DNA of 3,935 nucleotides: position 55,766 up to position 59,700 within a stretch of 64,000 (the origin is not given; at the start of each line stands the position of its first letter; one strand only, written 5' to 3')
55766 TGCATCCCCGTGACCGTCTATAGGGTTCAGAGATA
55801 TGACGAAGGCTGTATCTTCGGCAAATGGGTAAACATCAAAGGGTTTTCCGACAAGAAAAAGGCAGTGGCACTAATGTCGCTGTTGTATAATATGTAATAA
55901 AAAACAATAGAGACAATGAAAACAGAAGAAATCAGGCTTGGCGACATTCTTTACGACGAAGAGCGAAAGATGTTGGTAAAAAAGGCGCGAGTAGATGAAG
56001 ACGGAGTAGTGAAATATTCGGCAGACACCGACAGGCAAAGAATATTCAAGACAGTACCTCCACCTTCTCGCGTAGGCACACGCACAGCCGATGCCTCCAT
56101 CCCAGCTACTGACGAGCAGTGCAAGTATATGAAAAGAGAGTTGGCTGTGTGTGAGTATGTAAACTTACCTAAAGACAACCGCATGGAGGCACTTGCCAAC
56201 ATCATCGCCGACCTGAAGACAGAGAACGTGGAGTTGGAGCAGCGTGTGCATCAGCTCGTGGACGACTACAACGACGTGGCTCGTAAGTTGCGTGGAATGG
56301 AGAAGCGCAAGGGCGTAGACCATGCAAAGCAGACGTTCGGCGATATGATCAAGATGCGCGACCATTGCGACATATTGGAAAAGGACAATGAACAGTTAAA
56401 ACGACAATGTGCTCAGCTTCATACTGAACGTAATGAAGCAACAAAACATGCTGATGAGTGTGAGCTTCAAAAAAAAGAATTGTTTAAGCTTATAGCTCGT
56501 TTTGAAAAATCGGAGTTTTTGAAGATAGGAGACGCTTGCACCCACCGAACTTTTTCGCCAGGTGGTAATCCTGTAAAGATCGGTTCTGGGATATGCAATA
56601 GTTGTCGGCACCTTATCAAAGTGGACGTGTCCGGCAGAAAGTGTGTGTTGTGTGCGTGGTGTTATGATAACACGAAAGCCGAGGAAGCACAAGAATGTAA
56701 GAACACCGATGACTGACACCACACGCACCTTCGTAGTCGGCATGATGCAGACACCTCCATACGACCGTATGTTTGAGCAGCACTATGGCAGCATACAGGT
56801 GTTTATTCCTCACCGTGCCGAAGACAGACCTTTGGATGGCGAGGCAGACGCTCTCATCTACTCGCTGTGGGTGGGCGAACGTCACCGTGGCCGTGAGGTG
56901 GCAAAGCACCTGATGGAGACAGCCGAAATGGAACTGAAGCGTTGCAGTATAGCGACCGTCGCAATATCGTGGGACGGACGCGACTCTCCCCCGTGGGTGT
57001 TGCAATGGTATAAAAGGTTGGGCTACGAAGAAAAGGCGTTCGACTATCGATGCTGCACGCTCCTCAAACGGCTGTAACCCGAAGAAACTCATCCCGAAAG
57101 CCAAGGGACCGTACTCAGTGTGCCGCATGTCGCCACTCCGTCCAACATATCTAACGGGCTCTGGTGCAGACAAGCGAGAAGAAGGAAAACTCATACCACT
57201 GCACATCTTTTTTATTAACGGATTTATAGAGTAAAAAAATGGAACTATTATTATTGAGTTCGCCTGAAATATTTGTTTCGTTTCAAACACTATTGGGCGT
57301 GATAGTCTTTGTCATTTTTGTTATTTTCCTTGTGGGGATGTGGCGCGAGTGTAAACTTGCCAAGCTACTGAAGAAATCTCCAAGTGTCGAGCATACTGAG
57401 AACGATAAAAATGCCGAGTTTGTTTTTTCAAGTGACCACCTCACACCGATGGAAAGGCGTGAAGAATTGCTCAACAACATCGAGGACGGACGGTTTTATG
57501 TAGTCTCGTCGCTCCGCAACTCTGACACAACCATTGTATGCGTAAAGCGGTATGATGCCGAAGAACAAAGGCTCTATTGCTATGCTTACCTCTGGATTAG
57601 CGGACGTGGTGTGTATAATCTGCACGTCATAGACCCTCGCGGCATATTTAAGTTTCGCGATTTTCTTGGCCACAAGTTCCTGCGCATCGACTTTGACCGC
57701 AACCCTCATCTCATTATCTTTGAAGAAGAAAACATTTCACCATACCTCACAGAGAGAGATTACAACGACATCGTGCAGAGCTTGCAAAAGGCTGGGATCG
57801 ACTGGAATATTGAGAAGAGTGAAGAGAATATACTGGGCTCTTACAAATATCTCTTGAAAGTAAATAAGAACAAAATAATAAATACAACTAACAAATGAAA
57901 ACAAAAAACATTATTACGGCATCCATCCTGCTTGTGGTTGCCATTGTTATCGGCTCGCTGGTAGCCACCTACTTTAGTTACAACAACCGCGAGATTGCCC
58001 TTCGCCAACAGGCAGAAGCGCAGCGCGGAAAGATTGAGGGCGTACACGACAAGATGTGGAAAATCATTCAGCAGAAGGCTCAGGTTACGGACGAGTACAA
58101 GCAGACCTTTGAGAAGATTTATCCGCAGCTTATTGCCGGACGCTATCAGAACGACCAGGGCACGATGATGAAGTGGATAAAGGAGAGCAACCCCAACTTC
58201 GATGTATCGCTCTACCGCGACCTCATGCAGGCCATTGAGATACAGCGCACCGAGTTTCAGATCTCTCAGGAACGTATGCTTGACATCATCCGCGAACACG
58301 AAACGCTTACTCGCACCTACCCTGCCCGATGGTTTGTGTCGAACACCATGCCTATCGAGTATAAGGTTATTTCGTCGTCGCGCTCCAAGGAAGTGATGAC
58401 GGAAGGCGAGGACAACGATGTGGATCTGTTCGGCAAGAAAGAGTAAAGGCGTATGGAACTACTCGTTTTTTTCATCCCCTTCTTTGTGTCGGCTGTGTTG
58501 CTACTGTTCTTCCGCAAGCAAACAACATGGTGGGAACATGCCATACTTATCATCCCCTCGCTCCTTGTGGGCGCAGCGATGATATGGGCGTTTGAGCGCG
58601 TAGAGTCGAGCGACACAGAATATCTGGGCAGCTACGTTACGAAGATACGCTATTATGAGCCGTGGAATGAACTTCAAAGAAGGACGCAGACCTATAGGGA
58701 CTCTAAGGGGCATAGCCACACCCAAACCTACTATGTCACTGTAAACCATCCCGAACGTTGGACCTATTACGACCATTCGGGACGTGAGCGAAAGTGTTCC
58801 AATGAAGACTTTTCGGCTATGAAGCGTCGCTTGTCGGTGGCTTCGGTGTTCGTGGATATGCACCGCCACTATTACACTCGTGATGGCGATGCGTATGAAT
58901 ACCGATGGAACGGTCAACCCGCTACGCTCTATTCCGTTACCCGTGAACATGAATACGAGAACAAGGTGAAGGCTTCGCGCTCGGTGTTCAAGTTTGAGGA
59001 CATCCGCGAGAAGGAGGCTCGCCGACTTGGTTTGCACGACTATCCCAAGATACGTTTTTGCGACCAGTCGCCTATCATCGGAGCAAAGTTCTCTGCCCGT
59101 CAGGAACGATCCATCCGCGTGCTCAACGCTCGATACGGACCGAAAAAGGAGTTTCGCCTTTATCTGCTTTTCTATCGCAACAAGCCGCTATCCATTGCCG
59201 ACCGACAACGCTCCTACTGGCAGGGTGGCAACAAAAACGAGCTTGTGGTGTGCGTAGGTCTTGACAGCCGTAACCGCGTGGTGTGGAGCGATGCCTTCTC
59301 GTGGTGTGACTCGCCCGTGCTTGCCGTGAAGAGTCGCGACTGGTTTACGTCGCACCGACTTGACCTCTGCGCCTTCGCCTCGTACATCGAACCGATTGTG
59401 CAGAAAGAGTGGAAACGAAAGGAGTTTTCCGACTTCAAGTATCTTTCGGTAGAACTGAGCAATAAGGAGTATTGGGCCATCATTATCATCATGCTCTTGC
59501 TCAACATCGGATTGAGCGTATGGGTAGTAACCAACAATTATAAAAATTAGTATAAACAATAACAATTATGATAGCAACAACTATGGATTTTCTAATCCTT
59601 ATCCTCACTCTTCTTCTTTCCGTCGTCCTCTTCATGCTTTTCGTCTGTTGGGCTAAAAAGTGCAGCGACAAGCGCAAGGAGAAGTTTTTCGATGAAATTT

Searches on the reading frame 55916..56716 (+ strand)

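Call 13: search_protein_families(library=pfam, proteins=[window:55916-56716:+], max_evalue=0.01)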
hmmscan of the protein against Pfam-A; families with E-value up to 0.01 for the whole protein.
window:55916-56716:+ (266 aa): 3 families
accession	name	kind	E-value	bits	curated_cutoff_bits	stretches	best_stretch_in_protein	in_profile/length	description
PF07716.20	bZIP_2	-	0.0024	18.3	22.3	0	89-114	26-51/54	Basic region leucine zipper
PF00170.26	bZIP_1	-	0.004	17.7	27.6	0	86-119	24-57/64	bZIP transcription factor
PF06005.17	ZapB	-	0.0081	17.1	31.5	0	89-127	12-50/71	Cell division protein ZapB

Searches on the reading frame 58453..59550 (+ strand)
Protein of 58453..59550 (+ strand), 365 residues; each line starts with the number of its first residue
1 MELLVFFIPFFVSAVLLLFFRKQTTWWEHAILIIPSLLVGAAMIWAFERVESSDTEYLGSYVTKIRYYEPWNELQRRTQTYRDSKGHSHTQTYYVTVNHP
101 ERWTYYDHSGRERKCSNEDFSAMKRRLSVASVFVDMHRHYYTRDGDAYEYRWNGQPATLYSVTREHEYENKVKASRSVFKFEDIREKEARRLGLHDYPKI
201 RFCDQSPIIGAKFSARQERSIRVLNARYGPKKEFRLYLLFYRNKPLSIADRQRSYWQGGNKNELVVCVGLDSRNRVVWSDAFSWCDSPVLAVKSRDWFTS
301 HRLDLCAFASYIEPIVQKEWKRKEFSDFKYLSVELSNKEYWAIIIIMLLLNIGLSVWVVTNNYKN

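Call 13: search_protein_families(library=pfam, proteins=[window:58453-59550:+], max_evalue=0.01)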
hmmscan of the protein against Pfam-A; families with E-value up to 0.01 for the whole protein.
window:58453-59550:+ (365 aa): 0 families

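Call 15: search_protein_families(library=phrogs, proteins=[window:58453-59550:+], max_evalue=0.001)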
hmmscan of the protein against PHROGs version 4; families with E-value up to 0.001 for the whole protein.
window:58453-59550:+ (365 aa): 2 families
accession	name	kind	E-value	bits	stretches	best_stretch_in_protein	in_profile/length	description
phrog_2087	-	unknown function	1.7e-45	156.4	1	3-364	4-358/360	-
phrog_23737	-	unknown function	0.00034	21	1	231-355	69-193/212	-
